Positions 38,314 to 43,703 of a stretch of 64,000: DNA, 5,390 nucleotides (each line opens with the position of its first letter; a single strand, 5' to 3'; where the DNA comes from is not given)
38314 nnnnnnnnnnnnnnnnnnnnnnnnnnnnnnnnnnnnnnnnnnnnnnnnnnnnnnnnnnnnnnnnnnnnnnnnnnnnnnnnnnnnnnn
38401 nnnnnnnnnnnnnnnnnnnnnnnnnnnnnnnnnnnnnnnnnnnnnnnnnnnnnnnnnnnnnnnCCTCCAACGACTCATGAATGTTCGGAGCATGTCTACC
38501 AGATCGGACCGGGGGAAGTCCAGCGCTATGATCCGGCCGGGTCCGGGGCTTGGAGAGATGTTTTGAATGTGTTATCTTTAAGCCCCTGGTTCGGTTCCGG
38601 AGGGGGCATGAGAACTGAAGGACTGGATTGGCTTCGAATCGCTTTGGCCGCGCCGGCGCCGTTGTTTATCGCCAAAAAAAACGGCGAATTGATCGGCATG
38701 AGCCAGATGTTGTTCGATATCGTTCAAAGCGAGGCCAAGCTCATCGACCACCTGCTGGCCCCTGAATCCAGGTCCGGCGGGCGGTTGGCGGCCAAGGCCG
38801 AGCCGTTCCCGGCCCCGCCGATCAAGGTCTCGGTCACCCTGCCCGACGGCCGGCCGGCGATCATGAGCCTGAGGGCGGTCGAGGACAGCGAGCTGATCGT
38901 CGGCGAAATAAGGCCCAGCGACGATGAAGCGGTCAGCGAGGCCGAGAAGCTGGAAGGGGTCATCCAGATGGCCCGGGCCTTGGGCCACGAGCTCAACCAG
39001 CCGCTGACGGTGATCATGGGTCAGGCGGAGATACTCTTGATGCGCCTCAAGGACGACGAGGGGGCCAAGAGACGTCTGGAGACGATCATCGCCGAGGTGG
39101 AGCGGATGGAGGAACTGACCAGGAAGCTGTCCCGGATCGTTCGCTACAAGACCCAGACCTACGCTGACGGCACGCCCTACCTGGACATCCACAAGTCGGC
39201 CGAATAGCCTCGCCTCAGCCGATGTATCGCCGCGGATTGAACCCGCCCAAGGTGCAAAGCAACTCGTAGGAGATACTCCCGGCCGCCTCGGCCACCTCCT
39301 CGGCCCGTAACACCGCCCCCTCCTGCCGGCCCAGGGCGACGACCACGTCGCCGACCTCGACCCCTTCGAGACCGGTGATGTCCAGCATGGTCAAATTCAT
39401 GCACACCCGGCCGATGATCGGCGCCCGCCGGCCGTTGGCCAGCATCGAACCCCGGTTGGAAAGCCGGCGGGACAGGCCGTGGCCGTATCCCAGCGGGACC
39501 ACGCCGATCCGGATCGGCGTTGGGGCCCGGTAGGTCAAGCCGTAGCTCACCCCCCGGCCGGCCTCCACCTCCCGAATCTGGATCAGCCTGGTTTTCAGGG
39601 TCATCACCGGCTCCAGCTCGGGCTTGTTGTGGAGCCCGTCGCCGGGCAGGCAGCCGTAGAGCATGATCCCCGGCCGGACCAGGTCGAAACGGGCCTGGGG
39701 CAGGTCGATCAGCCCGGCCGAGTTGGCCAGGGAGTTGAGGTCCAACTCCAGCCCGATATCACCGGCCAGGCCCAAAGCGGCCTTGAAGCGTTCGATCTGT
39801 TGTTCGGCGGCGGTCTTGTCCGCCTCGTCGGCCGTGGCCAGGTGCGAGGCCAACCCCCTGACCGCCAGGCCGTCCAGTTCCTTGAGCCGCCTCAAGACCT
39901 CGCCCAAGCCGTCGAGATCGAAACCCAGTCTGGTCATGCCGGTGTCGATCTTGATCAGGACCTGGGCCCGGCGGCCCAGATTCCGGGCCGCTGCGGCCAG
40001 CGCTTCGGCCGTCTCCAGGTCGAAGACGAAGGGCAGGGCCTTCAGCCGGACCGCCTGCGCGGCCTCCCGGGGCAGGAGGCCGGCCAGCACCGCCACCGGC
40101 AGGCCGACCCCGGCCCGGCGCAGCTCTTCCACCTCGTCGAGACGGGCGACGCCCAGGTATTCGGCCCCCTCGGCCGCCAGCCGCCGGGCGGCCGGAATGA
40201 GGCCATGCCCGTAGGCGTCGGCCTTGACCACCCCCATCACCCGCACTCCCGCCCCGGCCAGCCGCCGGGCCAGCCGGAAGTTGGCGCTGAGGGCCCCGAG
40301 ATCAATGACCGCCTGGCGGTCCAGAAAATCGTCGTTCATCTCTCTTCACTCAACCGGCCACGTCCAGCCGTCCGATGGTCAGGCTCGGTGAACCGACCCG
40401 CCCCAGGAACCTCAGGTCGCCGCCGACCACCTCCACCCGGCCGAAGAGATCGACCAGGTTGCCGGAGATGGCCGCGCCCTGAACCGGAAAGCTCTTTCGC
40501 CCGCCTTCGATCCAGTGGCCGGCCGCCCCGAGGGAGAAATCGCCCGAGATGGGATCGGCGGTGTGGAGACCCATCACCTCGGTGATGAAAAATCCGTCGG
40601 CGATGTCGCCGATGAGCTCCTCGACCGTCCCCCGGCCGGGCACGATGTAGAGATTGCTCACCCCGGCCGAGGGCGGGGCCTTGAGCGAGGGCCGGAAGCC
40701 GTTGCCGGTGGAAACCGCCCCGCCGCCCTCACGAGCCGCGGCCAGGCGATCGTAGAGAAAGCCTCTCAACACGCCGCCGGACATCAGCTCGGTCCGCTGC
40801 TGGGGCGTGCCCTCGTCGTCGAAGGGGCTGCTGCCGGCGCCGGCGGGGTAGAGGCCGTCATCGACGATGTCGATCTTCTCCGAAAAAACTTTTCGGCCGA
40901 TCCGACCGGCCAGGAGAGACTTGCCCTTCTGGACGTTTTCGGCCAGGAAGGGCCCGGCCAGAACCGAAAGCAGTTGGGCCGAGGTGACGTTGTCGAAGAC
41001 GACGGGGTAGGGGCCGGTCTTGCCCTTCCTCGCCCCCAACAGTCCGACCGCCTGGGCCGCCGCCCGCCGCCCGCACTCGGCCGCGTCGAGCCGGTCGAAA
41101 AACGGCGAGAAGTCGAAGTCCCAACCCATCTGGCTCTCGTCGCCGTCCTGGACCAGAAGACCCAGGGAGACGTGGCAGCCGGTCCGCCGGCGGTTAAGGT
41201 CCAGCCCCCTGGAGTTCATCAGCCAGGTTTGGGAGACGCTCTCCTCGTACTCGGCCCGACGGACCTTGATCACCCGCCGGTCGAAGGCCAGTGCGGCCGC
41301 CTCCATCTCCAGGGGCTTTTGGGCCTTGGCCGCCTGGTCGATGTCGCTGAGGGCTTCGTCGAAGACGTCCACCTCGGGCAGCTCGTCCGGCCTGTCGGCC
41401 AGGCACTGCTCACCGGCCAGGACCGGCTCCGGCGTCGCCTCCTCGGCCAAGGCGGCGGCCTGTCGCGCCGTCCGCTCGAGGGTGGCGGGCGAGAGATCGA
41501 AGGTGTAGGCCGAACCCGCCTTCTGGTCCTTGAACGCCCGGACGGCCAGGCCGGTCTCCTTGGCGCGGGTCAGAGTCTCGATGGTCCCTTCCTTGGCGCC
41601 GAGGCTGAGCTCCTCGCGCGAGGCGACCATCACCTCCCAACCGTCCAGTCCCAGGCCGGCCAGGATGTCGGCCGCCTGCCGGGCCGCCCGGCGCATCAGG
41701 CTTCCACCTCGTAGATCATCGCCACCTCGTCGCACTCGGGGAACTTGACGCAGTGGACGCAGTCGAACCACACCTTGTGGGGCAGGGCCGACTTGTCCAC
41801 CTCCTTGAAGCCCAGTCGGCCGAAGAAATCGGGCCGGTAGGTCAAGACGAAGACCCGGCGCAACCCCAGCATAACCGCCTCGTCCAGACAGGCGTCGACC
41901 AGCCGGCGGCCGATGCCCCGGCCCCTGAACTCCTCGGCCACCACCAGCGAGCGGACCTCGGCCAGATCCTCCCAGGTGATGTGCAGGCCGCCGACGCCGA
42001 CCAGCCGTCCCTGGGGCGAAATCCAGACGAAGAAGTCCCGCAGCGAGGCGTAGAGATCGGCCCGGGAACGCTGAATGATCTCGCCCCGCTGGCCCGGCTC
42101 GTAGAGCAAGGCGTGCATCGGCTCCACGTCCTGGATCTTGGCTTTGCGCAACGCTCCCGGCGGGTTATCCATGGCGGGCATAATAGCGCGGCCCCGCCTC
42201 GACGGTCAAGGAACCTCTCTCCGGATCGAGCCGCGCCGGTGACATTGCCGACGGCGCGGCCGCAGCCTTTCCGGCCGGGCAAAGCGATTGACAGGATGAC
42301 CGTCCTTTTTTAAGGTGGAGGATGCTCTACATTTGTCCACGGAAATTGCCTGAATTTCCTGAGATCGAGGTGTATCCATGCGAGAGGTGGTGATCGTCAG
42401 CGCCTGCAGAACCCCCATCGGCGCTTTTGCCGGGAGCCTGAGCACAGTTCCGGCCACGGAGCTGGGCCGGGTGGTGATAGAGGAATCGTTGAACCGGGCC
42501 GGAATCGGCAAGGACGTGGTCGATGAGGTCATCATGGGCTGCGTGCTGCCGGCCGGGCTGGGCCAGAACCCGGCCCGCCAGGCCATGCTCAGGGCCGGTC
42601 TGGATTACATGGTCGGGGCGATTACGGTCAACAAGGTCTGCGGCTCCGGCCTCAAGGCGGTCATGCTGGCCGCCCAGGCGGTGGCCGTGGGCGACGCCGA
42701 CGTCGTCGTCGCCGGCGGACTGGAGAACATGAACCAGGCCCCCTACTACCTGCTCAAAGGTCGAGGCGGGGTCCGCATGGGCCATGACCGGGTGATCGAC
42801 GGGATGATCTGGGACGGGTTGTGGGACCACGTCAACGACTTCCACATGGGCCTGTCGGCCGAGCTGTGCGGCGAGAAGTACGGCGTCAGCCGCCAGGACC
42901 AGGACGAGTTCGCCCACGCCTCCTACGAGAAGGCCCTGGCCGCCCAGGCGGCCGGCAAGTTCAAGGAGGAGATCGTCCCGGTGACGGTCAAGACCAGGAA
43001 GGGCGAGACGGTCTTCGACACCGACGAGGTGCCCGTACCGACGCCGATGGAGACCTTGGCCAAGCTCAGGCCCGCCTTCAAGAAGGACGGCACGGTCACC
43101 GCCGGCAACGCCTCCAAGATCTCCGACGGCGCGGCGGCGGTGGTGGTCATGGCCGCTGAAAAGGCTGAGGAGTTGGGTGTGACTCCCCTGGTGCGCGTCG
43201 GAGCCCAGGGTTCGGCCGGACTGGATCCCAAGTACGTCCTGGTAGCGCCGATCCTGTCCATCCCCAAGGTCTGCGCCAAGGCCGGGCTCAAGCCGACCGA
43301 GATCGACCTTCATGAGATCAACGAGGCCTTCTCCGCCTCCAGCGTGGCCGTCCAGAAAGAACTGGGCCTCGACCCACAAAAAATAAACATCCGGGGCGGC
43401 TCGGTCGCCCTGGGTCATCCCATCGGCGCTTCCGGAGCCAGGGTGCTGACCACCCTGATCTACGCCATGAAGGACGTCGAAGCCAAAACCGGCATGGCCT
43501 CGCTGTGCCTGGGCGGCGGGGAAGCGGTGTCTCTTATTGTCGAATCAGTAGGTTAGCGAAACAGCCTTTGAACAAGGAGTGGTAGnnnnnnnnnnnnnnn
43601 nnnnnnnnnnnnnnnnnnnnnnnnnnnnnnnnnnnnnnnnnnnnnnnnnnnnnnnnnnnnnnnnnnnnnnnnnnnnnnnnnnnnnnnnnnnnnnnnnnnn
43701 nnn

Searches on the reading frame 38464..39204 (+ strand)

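Call 29: search_protein_families(library=pfam, proteins=[window:38464-39204:+])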
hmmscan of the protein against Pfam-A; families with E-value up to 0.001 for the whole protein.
window:38464-39204:+ (247 aa): 1 family
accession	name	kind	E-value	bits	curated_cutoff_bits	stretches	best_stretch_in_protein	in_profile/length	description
PF00512.31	HisKA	-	4e-13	49.7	26.9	1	168-224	4-59/66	His Kinase A (phospho-acceptor) domain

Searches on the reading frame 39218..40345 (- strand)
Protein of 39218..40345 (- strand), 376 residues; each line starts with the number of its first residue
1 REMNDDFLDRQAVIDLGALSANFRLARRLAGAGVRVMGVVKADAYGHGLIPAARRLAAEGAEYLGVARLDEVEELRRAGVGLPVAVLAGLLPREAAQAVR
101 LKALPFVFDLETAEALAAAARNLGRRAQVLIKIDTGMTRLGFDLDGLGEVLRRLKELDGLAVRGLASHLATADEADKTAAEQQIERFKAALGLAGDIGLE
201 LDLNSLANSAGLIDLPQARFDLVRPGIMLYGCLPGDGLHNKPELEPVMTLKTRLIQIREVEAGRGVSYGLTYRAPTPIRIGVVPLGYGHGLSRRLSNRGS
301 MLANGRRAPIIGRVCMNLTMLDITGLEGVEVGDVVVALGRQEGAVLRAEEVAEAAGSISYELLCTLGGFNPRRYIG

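Call 29: search_protein_families(library=pfam, proteins=[window:39218-40345:-])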
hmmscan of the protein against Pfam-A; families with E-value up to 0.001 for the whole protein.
window:39218-40345:- (376 aa): 2 families
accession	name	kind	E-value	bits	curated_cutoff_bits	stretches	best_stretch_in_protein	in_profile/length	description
PF01168.26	Ala_racemase_N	-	2.4e-68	230.6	24.1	1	14-234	1-220/220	Alanine racemase, N-terminal domain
PF00842.27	Ala_racemase_C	-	7.9e-43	145.5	25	1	247-374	1-127/127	Alanine racemase, C-terminal domain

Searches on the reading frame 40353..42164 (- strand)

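Call 29: search_protein_families(library=pfam, proteins=[window:40353-42164:-])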
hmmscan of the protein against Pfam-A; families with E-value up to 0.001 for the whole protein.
window:40353-42164:- (604 aa): 3 families
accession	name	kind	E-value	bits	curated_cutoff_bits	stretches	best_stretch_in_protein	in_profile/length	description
PF19289.4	PmbA_TldD_3rd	-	8.9e-70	234.7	22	1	383-604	1-220/220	PmbA/TldA metallopeptidase C-terminal domain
PF19290.4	PmbA_TldD_2nd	-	1.5e-16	61.2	20.9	1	272-376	3-109/109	PmbA/TldA metallopeptidase central domain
PF01523.21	PmbA_TldD_1st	-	7.5e-13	48.9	20.9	1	176-240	1-65/65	PmbA/TldA metallopeptidase domain 1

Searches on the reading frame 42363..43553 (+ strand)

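Call 30: search_protein_families(library=pfam, proteins=[window:42363-43553:+])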
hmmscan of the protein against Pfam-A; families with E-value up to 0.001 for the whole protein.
window:42363-43553:+ (397 aa): 3 families
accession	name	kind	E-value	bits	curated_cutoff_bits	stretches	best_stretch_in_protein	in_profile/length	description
PF00108.29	Thiolase_N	-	4.5e-100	334.8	26.4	1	9-265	1-259/260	Thiolase, N-terminal domain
PF02803.24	Thiolase_C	-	3.4e-40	136.9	27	1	274-394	2-122/123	Thiolase, C-terminal domain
PF00109.32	ketoacyl-synt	-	1.5e-05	25.2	20.8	1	86-124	167-205/252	Beta-ketoacyl synthase, N-terminal domain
